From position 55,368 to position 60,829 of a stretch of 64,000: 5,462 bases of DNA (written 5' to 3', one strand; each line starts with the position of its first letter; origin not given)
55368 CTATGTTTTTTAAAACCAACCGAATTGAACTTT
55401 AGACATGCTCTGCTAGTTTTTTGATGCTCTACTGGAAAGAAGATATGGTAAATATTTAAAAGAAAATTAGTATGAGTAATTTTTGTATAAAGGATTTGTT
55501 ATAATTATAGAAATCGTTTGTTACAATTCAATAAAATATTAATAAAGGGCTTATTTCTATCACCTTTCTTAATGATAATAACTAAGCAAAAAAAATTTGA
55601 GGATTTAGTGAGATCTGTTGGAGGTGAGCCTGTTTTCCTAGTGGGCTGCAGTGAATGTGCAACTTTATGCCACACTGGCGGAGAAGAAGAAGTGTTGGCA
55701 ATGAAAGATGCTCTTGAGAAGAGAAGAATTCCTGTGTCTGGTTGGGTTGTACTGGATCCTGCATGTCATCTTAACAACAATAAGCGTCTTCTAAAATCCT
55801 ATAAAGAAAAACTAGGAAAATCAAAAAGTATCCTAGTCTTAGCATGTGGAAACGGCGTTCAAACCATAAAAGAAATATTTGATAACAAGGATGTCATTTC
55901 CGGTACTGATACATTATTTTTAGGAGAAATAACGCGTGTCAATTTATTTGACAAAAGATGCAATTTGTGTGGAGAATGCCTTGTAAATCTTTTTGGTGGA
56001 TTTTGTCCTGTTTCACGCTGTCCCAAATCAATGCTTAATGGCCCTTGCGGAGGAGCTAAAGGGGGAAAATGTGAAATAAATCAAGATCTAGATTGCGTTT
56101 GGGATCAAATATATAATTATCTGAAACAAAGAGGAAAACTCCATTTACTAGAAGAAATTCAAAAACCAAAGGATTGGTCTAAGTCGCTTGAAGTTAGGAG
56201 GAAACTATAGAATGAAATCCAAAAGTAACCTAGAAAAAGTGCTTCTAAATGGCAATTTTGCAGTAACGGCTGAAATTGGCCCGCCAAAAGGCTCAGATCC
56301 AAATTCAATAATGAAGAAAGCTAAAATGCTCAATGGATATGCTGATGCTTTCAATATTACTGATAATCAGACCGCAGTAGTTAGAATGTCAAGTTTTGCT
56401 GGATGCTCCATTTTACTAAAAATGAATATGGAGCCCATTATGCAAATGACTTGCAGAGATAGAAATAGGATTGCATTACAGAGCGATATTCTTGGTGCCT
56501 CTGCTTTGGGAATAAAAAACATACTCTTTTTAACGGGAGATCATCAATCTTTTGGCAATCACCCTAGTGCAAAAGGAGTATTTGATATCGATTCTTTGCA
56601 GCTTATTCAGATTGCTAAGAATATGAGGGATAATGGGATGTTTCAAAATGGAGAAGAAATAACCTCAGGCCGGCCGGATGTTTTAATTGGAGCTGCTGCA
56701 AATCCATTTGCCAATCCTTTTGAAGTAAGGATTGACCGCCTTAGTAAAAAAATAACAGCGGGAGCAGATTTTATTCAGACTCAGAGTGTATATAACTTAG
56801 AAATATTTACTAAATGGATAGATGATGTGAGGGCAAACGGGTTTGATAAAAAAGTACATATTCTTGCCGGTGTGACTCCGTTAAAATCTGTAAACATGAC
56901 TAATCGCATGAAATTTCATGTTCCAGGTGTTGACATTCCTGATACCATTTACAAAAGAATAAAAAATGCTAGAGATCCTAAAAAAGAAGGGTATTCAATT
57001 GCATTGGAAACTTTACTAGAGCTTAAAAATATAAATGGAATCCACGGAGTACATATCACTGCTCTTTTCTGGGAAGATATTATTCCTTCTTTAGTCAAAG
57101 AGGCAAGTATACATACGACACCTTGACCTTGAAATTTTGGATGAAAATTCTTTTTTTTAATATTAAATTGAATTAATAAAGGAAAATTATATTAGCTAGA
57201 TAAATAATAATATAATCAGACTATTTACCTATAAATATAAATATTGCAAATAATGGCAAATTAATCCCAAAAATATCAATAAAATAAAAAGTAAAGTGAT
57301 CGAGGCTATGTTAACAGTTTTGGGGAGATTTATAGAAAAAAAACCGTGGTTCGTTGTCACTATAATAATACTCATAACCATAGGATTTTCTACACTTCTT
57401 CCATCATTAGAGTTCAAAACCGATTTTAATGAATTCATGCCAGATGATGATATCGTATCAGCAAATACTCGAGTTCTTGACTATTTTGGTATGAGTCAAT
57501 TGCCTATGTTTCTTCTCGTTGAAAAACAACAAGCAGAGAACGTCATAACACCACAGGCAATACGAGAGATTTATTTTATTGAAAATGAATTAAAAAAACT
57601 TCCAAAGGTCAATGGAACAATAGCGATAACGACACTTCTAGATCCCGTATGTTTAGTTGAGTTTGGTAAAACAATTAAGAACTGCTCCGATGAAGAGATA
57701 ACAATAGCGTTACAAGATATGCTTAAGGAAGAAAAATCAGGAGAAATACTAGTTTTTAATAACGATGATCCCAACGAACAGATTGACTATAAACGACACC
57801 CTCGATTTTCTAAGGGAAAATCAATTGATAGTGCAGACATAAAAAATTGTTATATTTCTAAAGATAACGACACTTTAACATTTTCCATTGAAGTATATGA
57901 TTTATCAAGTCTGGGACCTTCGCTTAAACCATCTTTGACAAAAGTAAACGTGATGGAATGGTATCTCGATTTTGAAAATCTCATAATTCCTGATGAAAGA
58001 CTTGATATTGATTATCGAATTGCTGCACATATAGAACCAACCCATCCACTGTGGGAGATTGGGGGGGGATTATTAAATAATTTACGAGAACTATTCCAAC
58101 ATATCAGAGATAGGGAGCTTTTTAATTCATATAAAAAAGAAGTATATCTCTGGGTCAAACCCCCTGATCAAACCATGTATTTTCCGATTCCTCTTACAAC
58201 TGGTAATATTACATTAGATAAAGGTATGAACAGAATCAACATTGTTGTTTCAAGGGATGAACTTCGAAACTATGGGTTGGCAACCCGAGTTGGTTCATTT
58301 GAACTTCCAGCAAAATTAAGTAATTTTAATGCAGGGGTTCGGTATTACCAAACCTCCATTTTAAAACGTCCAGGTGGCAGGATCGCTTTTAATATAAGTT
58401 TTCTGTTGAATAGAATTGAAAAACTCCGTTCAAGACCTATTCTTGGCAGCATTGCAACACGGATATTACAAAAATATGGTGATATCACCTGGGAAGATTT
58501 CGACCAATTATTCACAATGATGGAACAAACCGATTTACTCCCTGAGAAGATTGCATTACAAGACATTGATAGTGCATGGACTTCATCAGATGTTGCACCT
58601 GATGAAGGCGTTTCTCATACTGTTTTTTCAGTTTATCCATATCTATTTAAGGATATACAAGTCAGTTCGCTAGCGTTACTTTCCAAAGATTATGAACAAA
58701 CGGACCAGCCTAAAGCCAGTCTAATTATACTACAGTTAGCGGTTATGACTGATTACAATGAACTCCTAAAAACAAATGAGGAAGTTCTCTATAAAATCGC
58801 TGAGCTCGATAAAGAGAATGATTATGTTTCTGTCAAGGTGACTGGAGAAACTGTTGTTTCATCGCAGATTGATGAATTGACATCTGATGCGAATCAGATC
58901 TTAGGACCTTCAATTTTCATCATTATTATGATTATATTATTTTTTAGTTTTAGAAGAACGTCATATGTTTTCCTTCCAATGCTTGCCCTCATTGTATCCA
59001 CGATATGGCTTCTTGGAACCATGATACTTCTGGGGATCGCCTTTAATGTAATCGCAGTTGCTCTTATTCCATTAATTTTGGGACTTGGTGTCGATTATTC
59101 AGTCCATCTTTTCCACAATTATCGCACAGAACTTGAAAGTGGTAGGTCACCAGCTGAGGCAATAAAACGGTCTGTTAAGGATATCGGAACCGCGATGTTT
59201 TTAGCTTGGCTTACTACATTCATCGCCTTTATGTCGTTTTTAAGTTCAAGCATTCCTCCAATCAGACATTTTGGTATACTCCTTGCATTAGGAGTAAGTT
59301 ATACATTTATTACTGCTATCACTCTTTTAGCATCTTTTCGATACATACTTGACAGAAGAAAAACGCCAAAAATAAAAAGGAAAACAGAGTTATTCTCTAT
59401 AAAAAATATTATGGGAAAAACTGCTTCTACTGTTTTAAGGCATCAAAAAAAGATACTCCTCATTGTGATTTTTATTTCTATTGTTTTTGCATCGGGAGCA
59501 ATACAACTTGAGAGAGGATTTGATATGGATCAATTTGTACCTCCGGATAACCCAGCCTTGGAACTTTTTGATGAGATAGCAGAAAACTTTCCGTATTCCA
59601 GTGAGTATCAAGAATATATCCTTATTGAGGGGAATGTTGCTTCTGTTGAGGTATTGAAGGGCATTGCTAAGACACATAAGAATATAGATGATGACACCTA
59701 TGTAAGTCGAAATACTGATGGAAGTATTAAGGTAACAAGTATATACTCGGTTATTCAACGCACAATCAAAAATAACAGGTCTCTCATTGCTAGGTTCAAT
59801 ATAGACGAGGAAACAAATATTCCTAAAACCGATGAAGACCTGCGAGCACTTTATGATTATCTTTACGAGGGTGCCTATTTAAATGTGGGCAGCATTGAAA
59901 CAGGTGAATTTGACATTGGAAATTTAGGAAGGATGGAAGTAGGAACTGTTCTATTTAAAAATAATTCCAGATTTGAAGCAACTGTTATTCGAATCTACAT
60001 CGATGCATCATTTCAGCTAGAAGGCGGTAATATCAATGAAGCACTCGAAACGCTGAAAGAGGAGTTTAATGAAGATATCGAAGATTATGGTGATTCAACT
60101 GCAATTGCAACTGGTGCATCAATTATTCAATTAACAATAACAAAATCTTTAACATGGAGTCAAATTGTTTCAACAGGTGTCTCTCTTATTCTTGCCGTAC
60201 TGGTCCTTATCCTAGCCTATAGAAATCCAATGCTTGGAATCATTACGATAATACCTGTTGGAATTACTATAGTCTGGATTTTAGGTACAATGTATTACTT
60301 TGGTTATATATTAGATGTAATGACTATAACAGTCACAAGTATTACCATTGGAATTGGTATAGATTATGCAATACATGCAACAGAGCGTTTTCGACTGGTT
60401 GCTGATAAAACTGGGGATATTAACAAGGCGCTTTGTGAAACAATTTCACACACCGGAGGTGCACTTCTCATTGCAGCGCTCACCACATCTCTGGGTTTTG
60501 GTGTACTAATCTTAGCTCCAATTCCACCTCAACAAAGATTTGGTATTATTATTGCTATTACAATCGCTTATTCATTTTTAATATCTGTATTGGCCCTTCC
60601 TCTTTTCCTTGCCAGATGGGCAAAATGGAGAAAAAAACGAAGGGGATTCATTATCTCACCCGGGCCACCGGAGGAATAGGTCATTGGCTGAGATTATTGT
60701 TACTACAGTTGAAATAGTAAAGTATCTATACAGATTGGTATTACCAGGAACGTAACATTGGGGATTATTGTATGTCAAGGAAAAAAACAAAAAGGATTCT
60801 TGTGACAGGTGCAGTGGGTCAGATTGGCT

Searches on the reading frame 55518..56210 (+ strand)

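Call 4: search_protein_families(library=pfam, proteins=[window:55518-56210:+], max_evalue=0.01)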
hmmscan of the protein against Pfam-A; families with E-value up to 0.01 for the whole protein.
window:55518-56210:+ (230 aa): 1 family
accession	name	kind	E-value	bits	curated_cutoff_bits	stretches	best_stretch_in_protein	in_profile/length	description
PF12225.13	DUF5981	-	1e-33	115.3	23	1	129-221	3-95/95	Methylene-tetrahydrofolate reductase C terminal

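Call 5: search_protein_families(library=ncbifam, proteins=[window:55518-56210:+], max_evalue=0.01)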
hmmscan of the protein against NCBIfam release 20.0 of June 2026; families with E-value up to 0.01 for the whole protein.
window:55518-56210:+ (230 aa): 0 families

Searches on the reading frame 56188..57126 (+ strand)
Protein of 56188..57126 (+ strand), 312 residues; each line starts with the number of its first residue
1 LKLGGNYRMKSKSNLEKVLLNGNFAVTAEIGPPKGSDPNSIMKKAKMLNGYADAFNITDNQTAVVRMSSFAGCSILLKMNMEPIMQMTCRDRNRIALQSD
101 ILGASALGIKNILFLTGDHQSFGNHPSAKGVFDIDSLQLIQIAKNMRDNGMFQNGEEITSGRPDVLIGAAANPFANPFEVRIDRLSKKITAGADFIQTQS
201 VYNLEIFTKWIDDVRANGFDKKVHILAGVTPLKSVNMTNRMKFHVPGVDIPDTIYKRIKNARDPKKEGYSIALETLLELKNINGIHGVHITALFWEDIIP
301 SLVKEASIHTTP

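Call 4: search_protein_families(library=pfam, proteins=[window:56188-57126:+], max_evalue=0.01)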
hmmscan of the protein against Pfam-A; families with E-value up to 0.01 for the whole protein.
window:56188-57126:+ (312 aa): 1 family
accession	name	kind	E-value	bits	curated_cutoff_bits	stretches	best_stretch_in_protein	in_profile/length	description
PF02219.23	MTHFR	-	5e-39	134.8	24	1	16-305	3-285/287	Methylenetetrahydrofolate reductase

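Call 5: search_protein_families(library=ncbifam, proteins=[window:56188-57126:+], max_evalue=0.01)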
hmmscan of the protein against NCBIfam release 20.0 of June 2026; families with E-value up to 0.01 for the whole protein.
window:56188-57126:+ (312 aa): 4 families
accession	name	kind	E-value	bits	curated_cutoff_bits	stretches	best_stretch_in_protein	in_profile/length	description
NF006396.0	PRK08645.1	equivalog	4.9e-66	223.1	453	1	9-292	308-587/611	bifunctional homocysteine S-methyltransferase/methylenetetrahydrofolate reductase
TIGR00676.1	fadh2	equivalog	2.7e-21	76.1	293.7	1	29-293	4-261/275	methylenetetrahydrofolate reductase [NAD(P)H]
TIGR00677.1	fadh2_euk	equivalog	6.6e-20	71.6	310.05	1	77-308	56-277/281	methylenetetrahydrofolate reductase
NF006950.0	PRK09432.1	equivalog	2.7e-06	26.9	382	1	75-274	77-259/296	methylenetetrahydrofolate reductase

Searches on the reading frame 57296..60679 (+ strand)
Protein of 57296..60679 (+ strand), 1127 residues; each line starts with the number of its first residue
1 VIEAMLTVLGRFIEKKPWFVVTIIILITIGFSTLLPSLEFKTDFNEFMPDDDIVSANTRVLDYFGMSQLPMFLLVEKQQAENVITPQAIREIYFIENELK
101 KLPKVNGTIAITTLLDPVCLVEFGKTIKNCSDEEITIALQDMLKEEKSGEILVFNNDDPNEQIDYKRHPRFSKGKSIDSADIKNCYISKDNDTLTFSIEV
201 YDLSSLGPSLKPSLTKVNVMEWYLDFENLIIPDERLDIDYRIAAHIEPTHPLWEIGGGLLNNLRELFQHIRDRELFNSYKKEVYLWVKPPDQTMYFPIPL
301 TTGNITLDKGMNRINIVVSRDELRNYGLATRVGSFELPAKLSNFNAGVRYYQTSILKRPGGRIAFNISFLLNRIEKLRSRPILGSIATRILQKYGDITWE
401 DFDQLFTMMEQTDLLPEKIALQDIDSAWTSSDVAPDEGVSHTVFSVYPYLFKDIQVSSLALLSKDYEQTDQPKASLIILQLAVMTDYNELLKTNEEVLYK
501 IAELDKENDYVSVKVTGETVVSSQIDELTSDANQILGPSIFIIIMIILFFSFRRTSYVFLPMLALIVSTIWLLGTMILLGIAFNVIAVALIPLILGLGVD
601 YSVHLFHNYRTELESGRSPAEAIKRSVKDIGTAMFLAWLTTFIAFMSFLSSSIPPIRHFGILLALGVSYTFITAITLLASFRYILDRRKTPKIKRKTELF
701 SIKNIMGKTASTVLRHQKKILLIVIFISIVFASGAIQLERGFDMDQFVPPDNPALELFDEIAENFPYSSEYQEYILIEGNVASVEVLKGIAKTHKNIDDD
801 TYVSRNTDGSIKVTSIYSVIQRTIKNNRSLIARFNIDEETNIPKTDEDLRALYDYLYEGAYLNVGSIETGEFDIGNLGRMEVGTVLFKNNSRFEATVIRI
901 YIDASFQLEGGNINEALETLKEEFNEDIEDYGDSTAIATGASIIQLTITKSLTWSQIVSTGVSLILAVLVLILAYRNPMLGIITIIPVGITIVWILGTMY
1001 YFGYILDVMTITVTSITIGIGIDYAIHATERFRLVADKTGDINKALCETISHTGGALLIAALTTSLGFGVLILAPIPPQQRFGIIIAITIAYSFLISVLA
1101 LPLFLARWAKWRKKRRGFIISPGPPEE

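Call 4: search_protein_families(library=pfam, proteins=[window:57296-60679:+], max_evalue=0.01)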
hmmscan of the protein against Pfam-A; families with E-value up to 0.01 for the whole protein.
window:57296-60679:+ (1127 aa): 5 families
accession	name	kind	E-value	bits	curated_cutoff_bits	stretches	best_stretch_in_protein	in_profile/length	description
PF03176.21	MMPL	-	4.9e-44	151.1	20.5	2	474-698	87-315/333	MMPL family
PF02460.24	Patched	-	2e-17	63.8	23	2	554-680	27-152/156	Patched SSD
PF12349.14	Sterol-sensing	-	6e-16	59.1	22.3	2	561-689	12-140/153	Sterol-sensing domain of SREBP cleavage-activation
PF00873.25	ACR_tran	-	5.2e-11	41.5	28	2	480-742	283-552/1021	AcrB/AcrD/AcrF family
PF02355.23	SecD_SecF_C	-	5e-06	26.5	20.5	1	518-675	18-176/189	Protein export membrane protein SecD/SecF, C-terminal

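Call 5: search_protein_families(library=ncbifam, proteins=[window:57296-60679:+], max_evalue=0.01)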
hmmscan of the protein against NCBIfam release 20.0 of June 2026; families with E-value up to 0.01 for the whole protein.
window:57296-60679:+ (1127 aa): 30 families (the best 25 are shown)
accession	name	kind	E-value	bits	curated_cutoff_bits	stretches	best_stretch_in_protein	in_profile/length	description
TIGR00921.1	2A067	subfamily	2.7e-83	280.3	351.9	2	470-803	132-475/733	hydrophobe/amphiphile efflux-3 (HAE3) family transporter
TIGR00833.1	actII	subfamily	3.6e-56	191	874.7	2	468-805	111-451/910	MMPL family RND transporter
TIGR03480.1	HpnN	hypoth_equivalog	1.3e-43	149.2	751.85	2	467-732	203-463/862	hopanoid biosynthesis associated RND transporter like protein HpnN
NF052374.1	HopndTporHpnN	equivalog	9.9e-26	90.1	1100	2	463-692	202-433/858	hopanoid transporter HpnN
TIGR00916.1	2A0604s01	subfamily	5.1e-19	68.8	148.6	2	512-675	69-231/231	SecD/SecF family protein translocase subunit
NF009585.0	PRK13024.1-5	equivalog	1.5e-17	63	1037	2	541-742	505-699/993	protein translocase subunit SecDF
NF009583.0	PRK13024.1-3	subfamily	1.1e-16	60.1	721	2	541-743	289-487/755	protein translocase subunit SecDF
TIGR01129.1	secD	equivalog_domain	5.1e-14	52.2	244.4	2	514-677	231-392/397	protein translocase subunit SecD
NF011315.0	PRK14726.1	equivalog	5.7e-14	51.1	1249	1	539-743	382-581/855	protein translocase subunit SecDF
NF000282.2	RND_permease_1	subfamily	7.2e-13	47.4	1250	2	479-732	288-552/1029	multidrug efflux RND transporter permease subunit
NF045600.2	BstA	equivalog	1.3e-12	46.5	1400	2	539-744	294-491/903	sterol transporter cytoplasmic membrane protein BstA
NF033617.1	RND_permease_2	subfamily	6.3e-12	44.3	1250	1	483-730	285-536/1009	multidrug efflux RND transporter permease subunit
NF007905.0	PRK10614.1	equivalog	7.7e-12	43.7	1774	2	521-725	323-534/1025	multidrug efflux RND transporter permease subunit MdtC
TIGR00918.1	2A060602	subfamily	2.2e-11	42.2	1120.4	1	563-681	435-553/1145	transmembrane receptor Patched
NF007133.0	PRK09579.1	equivalog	1.6e-09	35.9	1763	2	512-690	317-493/1017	multidrug efflux RND transporter permease subunit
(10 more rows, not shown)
